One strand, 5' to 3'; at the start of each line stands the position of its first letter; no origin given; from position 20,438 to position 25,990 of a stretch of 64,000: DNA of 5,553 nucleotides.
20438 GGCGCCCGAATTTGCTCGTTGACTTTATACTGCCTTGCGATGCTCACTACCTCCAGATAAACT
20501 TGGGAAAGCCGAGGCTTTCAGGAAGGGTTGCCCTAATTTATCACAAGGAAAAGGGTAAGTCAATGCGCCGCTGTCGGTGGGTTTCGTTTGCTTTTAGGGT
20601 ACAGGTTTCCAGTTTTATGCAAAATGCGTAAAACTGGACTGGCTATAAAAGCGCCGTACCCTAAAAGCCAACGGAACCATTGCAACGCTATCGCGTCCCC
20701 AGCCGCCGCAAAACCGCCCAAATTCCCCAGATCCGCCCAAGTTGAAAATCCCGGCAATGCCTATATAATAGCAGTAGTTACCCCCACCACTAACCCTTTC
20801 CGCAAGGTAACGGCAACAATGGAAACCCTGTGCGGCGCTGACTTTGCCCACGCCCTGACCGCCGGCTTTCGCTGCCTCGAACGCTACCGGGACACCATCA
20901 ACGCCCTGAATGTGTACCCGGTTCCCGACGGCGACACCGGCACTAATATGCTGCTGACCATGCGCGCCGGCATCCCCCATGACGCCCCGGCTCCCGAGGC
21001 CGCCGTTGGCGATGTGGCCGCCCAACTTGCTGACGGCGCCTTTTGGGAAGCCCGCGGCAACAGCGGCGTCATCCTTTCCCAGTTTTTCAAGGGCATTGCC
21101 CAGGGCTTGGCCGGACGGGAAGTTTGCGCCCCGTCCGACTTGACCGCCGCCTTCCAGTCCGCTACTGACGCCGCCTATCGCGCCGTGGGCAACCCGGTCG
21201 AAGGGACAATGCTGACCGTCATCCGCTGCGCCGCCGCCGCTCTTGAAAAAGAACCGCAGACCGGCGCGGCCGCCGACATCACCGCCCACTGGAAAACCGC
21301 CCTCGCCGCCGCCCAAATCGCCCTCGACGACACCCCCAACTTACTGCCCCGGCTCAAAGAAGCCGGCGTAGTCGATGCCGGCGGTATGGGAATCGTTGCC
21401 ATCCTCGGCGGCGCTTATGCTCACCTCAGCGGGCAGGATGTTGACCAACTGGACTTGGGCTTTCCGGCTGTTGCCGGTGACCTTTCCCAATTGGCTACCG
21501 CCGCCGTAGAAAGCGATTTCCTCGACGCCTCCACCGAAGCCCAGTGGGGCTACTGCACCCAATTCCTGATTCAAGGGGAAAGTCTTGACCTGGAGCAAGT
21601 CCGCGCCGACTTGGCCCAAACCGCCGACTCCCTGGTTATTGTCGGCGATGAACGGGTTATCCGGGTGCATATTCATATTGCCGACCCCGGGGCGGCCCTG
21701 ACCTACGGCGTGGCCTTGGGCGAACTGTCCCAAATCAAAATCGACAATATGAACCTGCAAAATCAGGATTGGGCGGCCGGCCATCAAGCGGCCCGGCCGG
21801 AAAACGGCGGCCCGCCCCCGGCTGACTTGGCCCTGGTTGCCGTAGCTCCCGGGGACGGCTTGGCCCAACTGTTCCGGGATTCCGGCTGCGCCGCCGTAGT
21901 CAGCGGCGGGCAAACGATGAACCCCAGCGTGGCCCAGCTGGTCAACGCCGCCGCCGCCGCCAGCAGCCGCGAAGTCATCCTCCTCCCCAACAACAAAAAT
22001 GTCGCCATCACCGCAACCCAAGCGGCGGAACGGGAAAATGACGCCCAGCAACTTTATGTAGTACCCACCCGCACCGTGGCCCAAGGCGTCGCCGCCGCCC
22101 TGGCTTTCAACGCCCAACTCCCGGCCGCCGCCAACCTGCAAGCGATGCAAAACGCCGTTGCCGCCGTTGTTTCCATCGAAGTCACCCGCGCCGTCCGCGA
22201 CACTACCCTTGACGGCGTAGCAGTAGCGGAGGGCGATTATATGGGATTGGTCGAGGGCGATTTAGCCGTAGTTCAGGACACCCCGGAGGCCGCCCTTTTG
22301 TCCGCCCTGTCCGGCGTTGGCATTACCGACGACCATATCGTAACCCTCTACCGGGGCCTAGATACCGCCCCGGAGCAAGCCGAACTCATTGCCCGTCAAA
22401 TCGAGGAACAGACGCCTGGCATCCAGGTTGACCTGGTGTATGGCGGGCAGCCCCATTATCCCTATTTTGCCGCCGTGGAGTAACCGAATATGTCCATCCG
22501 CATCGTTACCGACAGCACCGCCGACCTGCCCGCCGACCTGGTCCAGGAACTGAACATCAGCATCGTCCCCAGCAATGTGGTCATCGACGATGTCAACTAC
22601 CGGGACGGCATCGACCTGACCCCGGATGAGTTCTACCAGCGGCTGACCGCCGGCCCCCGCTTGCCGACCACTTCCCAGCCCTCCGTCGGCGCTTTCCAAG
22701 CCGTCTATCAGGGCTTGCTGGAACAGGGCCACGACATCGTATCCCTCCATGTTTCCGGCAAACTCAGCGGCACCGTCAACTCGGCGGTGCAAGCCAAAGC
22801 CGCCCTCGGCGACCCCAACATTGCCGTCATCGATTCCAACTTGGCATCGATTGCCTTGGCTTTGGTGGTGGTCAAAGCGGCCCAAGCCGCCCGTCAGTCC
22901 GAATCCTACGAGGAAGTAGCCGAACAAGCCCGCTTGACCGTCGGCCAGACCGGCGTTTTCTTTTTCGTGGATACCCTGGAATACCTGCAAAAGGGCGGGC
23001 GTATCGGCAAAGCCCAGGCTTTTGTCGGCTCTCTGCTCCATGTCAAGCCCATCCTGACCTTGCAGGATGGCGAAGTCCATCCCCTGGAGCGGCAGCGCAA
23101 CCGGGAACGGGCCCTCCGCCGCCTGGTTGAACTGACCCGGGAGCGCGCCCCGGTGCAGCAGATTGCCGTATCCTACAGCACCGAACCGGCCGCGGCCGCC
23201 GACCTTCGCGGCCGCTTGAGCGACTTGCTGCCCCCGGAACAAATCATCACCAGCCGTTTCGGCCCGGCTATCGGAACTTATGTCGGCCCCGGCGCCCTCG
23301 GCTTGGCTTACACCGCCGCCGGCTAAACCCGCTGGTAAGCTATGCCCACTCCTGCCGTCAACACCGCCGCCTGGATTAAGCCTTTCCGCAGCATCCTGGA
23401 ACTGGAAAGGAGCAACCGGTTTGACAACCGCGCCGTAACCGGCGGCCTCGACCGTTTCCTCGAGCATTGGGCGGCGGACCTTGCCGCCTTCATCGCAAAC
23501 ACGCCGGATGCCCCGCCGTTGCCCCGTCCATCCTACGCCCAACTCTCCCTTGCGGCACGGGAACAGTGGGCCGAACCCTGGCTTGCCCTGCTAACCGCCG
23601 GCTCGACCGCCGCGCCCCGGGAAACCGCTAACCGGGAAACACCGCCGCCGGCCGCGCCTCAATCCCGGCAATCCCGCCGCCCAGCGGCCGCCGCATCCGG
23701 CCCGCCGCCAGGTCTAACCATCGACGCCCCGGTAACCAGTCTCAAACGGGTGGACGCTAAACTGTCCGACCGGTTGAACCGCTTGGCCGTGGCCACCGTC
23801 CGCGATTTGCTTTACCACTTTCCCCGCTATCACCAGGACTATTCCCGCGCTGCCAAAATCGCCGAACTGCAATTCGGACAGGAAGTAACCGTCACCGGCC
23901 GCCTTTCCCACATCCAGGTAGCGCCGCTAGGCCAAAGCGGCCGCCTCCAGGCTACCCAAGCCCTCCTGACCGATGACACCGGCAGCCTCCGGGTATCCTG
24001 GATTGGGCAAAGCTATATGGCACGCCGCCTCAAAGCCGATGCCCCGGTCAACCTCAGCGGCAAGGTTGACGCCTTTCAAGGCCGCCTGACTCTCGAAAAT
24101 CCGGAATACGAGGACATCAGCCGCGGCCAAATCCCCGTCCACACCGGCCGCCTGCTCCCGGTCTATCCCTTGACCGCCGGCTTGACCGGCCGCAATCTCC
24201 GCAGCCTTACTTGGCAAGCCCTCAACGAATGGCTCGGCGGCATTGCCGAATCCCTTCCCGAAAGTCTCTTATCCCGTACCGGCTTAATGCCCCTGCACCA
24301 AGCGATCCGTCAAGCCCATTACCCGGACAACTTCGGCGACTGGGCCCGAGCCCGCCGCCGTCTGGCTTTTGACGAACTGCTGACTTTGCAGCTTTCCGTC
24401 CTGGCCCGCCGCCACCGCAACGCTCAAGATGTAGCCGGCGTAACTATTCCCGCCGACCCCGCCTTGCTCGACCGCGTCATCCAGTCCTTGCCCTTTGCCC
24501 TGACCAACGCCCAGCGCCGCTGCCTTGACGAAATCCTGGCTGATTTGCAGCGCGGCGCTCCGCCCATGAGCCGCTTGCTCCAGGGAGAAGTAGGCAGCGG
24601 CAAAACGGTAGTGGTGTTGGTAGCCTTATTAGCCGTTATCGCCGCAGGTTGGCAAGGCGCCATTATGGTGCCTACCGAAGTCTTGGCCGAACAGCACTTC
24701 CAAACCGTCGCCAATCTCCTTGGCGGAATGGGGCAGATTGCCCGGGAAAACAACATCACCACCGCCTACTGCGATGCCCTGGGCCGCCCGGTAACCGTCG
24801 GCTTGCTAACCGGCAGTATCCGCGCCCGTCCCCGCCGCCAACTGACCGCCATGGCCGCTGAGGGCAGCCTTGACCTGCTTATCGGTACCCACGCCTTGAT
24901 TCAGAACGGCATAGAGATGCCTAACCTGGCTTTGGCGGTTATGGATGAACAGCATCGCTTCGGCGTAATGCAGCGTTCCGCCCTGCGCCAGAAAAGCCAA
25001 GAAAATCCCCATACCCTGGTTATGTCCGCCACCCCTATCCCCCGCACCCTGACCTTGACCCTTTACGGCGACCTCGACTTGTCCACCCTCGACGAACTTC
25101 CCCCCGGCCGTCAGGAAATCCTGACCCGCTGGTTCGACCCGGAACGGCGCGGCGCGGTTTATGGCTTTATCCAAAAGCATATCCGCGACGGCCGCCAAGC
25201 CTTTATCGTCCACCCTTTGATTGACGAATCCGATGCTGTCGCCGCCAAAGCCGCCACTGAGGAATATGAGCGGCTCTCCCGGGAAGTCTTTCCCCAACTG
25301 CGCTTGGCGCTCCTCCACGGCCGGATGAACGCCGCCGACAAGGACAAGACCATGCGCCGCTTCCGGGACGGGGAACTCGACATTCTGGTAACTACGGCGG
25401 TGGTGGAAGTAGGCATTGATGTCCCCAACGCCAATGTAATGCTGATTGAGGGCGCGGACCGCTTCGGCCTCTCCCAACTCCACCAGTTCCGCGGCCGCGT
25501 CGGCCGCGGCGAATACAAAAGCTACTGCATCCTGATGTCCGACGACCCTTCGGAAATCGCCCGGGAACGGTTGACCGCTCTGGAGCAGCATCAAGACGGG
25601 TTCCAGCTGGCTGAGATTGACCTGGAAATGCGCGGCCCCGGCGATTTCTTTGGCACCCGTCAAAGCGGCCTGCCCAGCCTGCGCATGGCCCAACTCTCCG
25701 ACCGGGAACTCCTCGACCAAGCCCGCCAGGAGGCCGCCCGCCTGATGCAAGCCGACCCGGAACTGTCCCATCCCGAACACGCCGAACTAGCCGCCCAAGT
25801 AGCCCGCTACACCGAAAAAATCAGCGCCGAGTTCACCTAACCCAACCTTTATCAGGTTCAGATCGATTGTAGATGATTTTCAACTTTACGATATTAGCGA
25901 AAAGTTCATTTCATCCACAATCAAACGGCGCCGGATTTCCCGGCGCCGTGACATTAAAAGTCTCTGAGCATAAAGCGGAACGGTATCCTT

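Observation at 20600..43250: ~22.6-kb block with reversed strand and codon skew: recent inversion or misjoin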

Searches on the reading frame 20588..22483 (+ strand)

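Call 7: search_protein_families(library=pfam, proteins=[window:20588-22483:+])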
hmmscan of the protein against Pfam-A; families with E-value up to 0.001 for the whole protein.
window:20588-22483:+ (631 aa): 3 families
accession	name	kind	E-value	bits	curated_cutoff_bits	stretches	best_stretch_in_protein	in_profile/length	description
PF13684.11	FakA-like_C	-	1.2e-66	224.6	23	1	415-631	1-216/216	Fatty acid kinase subunit A-like, C-terminal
PF02734.22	Dak2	-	5.4e-38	131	27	1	111-276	1-172/174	DAK2 domain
PF21645.3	FakA-like_M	-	8.5e-25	86.8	24.9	1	320-393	2-78/80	Fatty acid kinase subunit A-like, middle domain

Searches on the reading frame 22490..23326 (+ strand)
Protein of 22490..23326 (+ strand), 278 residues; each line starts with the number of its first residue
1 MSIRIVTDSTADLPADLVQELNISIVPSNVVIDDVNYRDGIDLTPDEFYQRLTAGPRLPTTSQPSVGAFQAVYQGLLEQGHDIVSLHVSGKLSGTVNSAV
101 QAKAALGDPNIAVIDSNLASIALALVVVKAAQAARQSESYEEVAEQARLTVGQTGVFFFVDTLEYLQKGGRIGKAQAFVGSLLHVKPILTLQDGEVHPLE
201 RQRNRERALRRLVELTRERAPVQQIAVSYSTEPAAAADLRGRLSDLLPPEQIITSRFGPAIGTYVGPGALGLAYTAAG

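Call 7: search_protein_families(library=pfam, proteins=[window:22490-23326:+])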
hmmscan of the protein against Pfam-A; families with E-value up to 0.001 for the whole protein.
window:22490-23326:+ (278 aa): 2 families
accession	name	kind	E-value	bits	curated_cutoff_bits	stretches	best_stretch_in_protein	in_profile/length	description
PF02645.21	DegV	-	3.4e-86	289.5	27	1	2-275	1-278/280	Uncharacterised protein, DegV family COG1307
PF13684.11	FakA-like_C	-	0.00087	19.2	23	0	61-148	29-110/216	Fatty acid kinase subunit A-like, C-terminal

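Call 34: find_encoding_contigs(protein=window:22490-23326:+, flank=10000, max_places=10)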
Protein window:22490-23326:+ (278 aa): 2 contigs read that carry it; 2 places shown.
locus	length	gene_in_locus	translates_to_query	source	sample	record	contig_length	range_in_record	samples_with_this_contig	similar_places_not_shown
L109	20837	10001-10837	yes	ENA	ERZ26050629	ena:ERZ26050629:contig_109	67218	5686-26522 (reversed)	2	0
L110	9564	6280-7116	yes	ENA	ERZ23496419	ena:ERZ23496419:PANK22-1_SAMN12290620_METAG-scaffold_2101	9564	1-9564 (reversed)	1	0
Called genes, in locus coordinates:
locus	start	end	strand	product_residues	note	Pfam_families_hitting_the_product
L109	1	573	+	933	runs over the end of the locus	PF20465:MmeI_hel, PF20473:MmeI_Mtase, PF07669:Eco57I (weak), PF20466:MmeI_TRD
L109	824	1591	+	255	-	PF20772:TACO1_YebC_N, PF01709:Transcrip_reg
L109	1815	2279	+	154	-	-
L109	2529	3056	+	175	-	PF02075:RuvC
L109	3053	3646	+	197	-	PF01330:RuvA_N, PF14520:HHH_5, PF07499:RuvA_C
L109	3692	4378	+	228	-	PF22187:DUF6946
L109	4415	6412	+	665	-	PF04851:ResIII, PF17757:UvrB_inter, PF27431:UvrB_3rd, PF00271:Helicase_C, PF12344:UvrB, PF02151:UVR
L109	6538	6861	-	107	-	PF07978:NIPSNAP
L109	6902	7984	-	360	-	PF05496:RuvB_N, PF00004:AAA, PF07728:AAA_5, PF17864:AAA_lid_4, PF05491:WHD_RuvB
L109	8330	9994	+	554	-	PF02734:Dak2, PF21645:FakA-like_M, PF13684:FakA-like_C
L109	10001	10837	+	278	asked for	PF02645:DegV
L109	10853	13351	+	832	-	PF17191:RecG_wedge, PF00270:DEAD, PF04851:ResIII (weak), PF00271:Helicase_C, PF19833:RecG_dom3_C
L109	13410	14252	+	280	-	PF01936:NYN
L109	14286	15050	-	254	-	PF00486:Trans_reg_C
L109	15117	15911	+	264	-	PF07286:D-Glu_cyclase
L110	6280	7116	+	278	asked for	PF02645:DegV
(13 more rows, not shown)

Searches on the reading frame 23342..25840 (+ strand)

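Call 7: search_protein_families(library=pfam, proteins=[window:23342-25840:+])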
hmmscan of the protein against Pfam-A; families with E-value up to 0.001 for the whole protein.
window:23342-25840:+ (832 aa): 7 families
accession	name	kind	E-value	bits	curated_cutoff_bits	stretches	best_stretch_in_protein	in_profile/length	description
PF17191.10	RecG_wedge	-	5.2e-22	78.6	23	1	134-290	5-155/162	RecG wedge domain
PF00271.37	Helicase_C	-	2.1e-20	73.4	23.5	1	614-722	12-108/110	Helicase conserved C-terminal domain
PF00270.35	DEAD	-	4.8e-18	65.9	26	1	389-570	2-164/167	DEAD/DEAH box helicase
PF19833.4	RecG_dom3_C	-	4.6e-14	52.6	26.8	1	751-822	2-75/87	ATP-dependent DNA helicase RecG, domain 3, C-terminal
PF04851.21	ResIII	-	3.2e-06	27.6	22.5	1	386-565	3-162/164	Type III restriction enzyme, res subunit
PF22590.2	Cas3-like_C_2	-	2.2e-05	25.1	27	1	636-723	13-104/106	CRISPR-associated nuclease/helicase Cas3, C-terminal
PF01336.31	tRNA_anti-codon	-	0.00012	22.3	27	1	182-259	1-75/75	OB-fold nucleic acid binding domain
